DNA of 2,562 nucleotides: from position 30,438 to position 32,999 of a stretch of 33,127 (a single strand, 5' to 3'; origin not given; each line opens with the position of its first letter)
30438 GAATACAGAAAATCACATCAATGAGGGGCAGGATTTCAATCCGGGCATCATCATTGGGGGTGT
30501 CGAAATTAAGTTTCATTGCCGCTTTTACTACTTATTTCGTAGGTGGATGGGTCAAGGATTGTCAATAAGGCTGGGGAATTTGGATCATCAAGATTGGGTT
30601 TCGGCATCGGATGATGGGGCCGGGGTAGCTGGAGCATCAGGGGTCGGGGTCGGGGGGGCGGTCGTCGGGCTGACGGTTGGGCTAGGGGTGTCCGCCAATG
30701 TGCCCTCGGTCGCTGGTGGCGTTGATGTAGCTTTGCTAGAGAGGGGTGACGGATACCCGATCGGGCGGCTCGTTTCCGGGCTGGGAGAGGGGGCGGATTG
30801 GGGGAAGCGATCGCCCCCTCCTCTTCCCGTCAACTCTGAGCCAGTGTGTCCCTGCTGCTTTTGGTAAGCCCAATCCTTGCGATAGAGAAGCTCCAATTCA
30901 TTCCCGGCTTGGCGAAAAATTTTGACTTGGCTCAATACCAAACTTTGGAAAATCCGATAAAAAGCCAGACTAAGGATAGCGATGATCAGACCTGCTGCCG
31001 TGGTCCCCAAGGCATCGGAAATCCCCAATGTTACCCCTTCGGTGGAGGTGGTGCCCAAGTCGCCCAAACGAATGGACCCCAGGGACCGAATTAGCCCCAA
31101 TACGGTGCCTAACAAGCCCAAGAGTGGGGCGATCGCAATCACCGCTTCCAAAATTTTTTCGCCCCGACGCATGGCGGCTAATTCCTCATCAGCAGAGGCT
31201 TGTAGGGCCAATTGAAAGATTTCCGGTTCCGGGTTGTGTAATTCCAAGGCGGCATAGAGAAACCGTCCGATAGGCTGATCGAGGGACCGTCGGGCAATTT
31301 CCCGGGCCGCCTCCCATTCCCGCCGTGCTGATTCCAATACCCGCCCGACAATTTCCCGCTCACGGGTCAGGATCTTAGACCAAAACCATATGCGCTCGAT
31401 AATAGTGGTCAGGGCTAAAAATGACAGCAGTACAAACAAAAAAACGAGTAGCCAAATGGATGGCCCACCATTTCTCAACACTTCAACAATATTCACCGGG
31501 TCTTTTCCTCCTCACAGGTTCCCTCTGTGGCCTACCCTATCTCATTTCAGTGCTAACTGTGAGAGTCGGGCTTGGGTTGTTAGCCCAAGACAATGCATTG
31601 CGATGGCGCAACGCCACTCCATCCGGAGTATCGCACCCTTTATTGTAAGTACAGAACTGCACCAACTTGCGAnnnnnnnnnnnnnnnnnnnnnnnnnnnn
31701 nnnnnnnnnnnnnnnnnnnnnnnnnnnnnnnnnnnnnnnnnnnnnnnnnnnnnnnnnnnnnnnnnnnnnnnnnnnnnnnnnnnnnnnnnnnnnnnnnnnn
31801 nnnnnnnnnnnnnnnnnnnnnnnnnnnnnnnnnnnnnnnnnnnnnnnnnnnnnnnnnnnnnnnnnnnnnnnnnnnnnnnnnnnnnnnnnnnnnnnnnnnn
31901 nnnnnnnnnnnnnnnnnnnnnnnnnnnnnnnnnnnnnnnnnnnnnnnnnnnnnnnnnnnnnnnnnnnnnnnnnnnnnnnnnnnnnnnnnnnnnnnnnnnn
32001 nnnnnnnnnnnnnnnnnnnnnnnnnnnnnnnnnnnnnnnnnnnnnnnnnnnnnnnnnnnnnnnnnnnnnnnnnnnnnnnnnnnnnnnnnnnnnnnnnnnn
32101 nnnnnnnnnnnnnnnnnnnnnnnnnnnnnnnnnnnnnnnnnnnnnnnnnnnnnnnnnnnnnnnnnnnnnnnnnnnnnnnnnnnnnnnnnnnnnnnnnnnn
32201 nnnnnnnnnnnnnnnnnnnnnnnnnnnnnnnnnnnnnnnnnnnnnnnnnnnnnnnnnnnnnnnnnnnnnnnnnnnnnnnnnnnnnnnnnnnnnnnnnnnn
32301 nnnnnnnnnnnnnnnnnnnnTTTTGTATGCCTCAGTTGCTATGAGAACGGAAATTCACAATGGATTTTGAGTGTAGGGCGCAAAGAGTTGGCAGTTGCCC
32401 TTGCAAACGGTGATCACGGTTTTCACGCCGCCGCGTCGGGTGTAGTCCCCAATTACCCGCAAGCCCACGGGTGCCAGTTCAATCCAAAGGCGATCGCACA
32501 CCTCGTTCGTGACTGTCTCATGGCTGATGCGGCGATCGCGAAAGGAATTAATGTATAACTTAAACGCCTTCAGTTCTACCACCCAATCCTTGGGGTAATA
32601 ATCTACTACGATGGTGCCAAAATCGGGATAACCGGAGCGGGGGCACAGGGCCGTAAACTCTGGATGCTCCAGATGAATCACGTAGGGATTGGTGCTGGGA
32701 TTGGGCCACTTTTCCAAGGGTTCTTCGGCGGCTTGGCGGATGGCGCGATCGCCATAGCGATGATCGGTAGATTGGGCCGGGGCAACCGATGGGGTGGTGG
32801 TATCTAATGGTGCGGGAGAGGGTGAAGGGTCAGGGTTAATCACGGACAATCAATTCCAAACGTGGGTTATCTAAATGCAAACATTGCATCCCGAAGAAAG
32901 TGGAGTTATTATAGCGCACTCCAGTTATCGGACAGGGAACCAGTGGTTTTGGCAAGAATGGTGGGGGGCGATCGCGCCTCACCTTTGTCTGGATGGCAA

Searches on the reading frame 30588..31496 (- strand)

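Call 3: search_protein_families(library=pfam, proteins=[window:30588-31496:-], max_evalue=0.01)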
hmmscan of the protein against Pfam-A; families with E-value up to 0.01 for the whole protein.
window:30588-31496:- (302 aa): 1 family
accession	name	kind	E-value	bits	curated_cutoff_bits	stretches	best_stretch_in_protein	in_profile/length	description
PF01618.21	MotA_ExbB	-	1.2e-30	106.3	22.9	1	73-194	3-125/127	MotA/TolQ/ExbB proton channel family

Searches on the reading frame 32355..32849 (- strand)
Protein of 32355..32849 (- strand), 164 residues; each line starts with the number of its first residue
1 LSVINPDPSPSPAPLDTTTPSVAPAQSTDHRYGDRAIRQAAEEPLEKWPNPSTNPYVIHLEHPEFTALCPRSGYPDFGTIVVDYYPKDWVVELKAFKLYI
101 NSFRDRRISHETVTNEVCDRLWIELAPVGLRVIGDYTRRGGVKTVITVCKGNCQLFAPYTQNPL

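Call 3: search_protein_families(library=pfam, proteins=[window:32355-32849:-], max_evalue=0.01)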
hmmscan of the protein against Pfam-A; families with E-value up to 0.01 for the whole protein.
window:32355-32849:- (164 aa): 3 families
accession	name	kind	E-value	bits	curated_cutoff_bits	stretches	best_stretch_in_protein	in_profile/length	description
PF14489.11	QueF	-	1.5e-28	99.2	27.3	1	75-151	1-77/81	QueF-like protein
PF01227.27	GTP_cyclohydroI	-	0.00014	21.7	27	1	56-133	58-135/179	GTP cyclohydrolase I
PF14819.11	QueF_N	-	0.005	17.6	25.6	1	87-113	64-91/111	Nitrile reductase, 7-cyano-7-deazaguanine-reductase N-term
